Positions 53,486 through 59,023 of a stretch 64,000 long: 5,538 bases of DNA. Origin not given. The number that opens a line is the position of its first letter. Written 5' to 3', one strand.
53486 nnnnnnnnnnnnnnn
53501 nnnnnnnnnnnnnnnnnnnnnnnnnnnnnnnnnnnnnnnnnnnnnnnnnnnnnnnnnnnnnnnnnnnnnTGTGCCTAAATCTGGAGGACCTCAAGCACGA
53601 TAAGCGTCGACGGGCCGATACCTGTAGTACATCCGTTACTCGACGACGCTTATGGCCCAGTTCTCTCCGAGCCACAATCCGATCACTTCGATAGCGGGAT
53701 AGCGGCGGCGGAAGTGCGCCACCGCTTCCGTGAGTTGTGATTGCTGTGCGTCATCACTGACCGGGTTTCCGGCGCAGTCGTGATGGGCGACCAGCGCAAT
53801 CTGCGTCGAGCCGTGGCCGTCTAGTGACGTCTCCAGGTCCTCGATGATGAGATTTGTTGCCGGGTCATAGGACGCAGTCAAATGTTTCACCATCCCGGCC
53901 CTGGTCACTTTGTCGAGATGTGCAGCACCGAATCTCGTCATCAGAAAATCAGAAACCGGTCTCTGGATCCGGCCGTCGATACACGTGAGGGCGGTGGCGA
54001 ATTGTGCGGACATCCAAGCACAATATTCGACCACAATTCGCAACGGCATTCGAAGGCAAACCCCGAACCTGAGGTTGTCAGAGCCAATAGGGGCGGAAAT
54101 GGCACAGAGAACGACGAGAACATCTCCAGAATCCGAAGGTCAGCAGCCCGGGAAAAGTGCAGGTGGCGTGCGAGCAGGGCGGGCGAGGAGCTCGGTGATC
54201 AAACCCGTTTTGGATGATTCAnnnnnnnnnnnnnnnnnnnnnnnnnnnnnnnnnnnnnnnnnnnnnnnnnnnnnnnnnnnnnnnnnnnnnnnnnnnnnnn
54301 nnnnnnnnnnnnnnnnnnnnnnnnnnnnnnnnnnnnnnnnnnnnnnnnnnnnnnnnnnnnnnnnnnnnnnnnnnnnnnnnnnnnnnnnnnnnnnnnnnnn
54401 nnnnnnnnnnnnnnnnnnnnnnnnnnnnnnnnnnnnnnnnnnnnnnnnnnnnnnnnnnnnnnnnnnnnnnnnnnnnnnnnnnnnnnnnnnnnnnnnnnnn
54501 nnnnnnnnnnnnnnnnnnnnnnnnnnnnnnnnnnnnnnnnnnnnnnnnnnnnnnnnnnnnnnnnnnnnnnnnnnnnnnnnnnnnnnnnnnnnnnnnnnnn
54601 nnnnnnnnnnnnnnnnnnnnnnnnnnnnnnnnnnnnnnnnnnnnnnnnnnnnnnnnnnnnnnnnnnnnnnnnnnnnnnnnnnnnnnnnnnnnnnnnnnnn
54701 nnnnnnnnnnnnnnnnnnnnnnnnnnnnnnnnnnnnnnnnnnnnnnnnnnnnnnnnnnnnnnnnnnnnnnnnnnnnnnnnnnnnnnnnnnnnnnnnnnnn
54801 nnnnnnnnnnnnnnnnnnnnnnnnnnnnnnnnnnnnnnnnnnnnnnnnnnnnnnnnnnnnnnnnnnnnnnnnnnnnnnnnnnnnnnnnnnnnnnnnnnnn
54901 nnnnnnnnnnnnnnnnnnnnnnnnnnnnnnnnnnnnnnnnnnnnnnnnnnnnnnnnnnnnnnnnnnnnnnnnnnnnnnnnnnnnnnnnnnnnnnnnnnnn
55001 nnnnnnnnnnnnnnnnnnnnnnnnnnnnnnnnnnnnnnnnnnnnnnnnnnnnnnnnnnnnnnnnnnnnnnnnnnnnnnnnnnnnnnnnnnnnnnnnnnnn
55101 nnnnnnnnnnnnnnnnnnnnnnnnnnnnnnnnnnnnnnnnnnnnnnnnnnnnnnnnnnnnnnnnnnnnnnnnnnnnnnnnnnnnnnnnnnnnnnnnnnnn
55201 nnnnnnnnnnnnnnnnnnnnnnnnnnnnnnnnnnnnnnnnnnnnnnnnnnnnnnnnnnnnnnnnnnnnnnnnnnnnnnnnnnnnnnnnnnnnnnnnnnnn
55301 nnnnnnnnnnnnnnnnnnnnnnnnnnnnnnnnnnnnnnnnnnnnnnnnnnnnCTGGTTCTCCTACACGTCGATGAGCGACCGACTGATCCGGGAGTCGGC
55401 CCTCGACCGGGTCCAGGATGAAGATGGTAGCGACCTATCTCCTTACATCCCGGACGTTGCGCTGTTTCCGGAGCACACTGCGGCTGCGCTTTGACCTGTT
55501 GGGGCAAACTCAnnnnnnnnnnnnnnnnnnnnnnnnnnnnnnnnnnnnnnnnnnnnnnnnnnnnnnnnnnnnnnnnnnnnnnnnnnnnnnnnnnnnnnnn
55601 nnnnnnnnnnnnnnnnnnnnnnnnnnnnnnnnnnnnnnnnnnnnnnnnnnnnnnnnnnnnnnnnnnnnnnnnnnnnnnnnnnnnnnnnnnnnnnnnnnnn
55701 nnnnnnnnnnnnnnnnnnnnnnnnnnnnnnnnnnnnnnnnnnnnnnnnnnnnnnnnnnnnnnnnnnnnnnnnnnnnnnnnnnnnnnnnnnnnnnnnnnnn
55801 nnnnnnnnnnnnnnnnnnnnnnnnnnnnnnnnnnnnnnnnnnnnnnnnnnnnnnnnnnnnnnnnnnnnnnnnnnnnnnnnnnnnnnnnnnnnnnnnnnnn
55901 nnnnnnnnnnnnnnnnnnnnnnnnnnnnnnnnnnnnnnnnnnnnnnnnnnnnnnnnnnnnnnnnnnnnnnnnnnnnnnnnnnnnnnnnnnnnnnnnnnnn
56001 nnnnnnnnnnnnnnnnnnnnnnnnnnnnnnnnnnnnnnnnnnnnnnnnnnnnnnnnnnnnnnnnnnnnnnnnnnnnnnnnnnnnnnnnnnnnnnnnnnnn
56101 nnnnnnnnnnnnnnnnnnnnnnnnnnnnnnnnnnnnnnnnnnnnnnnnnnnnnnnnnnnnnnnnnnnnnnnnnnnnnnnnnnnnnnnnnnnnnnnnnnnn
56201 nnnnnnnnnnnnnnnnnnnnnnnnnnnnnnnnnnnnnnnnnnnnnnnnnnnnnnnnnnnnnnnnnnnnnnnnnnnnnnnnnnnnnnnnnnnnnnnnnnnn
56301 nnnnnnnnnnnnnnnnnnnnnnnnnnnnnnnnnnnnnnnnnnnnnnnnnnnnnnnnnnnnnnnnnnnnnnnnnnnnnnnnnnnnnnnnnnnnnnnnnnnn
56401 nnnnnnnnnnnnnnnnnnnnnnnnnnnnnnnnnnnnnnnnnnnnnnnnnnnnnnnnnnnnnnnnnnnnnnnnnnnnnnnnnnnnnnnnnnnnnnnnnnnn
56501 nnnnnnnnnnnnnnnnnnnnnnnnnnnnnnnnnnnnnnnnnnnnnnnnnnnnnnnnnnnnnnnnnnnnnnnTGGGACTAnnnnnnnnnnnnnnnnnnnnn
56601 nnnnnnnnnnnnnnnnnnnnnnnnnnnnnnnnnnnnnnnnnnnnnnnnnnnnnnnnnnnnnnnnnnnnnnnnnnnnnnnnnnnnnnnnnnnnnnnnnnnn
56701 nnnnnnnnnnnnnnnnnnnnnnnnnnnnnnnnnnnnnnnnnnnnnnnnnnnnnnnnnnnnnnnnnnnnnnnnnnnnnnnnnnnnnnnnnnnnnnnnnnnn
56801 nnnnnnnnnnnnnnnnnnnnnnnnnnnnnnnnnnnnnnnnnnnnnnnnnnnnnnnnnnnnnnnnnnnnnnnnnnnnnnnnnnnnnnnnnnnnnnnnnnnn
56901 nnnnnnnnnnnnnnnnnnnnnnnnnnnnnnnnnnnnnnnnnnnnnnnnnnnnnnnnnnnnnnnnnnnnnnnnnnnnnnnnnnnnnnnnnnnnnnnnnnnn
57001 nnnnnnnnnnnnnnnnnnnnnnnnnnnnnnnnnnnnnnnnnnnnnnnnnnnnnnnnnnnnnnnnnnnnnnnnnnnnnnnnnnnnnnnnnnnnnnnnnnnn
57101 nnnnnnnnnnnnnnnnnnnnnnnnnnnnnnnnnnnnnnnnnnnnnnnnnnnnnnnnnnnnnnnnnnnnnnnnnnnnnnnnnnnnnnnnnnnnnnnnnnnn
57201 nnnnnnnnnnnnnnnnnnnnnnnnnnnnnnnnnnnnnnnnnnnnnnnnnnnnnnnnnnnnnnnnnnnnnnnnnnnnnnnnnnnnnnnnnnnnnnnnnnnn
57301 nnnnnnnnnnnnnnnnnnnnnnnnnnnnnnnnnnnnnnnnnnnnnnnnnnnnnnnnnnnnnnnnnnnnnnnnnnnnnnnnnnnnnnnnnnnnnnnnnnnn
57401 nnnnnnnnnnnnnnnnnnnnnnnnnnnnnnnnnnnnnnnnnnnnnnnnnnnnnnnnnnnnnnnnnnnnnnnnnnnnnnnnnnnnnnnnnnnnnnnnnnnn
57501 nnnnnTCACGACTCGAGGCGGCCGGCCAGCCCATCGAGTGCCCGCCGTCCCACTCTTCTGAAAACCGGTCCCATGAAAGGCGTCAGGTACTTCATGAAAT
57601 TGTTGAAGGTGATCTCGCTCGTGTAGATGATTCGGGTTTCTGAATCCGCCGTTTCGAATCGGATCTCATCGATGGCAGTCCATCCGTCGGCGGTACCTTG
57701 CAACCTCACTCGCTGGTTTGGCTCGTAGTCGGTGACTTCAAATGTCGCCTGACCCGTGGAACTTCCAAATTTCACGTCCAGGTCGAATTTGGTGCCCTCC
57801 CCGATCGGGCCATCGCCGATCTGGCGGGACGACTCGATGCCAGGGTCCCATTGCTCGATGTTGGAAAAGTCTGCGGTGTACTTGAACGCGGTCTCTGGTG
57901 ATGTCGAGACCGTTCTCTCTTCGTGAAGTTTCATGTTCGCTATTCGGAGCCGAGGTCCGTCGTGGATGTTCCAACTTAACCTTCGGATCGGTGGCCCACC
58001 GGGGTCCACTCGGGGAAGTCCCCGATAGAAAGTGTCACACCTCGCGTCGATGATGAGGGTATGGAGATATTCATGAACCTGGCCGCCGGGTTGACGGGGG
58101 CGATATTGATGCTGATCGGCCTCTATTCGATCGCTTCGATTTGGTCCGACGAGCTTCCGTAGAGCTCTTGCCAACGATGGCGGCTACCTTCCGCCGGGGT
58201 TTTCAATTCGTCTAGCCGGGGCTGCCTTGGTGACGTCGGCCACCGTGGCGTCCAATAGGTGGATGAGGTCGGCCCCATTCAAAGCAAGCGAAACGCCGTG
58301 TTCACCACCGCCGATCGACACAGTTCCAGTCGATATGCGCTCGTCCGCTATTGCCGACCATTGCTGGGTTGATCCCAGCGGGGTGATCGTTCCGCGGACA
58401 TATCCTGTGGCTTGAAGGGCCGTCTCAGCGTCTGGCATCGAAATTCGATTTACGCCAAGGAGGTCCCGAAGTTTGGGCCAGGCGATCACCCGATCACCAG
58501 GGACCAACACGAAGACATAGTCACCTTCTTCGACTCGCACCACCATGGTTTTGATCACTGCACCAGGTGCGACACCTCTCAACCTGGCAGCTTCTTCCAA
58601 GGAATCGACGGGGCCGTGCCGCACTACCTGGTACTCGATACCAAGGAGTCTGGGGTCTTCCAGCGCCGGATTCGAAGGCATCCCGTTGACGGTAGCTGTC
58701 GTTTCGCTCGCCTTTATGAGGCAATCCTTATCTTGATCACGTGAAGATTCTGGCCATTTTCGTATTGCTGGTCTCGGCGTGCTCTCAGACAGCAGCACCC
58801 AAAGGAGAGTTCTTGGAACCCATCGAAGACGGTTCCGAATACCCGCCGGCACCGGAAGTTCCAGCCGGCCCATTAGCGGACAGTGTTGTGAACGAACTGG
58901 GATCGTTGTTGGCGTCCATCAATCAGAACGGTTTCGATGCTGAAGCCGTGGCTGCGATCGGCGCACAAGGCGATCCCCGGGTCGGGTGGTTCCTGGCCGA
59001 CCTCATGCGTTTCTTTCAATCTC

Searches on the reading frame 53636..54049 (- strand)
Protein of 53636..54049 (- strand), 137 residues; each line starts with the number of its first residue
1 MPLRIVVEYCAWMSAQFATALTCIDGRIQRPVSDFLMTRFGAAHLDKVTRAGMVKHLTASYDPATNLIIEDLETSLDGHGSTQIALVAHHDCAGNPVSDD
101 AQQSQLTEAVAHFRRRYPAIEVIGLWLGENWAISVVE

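Call 79: search_protein_families(library=pfam, proteins=[window:53636-54049:-])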
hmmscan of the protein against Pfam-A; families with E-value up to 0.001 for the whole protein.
window:53636-54049:- (137 aa): 1 family
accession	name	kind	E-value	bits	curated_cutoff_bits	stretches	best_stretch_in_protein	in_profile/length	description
PF20393.3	Pro_CA_2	-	4.1e-36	124.4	30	1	13-136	1-124/125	Putative carbonic anhydrase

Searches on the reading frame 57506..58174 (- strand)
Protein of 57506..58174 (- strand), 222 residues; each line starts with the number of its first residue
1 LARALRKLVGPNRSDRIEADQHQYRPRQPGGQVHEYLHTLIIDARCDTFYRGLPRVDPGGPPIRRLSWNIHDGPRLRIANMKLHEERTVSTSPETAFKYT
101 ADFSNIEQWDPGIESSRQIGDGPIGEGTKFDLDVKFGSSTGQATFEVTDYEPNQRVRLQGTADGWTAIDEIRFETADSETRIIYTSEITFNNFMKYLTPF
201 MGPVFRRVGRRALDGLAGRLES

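Call 80: search_protein_families(library=pfam, proteins=[window:57506-58174:-])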
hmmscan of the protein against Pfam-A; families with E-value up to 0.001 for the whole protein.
window:57506-58174:- (222 aa): 2 families
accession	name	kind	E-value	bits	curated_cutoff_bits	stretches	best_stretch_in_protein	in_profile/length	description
PF10604.15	Polyketide_cyc2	-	6.7e-17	62.5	27.4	1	82-221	3-142/142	Polyketide cyclase / dehydrase and lipid transport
PF03364.25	Polyketide_cyc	-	2.8e-08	34.5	23.4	1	89-216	1-125/126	Polyketide cyclase / dehydrase and lipid transport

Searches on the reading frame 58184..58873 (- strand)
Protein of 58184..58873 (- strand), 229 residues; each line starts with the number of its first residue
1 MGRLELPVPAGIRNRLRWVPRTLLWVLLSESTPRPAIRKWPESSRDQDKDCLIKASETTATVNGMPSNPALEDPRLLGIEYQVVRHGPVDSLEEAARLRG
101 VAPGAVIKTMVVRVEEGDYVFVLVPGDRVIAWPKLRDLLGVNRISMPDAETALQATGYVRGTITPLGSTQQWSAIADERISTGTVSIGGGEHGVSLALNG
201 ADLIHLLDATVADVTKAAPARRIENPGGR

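Call 80: search_protein_families(library=pfam, proteins=[window:58184-58873:-])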
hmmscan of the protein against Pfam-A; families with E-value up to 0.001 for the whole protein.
window:58184-58873:- (229 aa): 1 family
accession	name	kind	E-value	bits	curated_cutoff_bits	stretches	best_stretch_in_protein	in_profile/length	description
PF04073.20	tRNA_edit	-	6.2e-28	97.8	25.5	1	86-205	1-122/123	Aminoacyl-tRNA editing domain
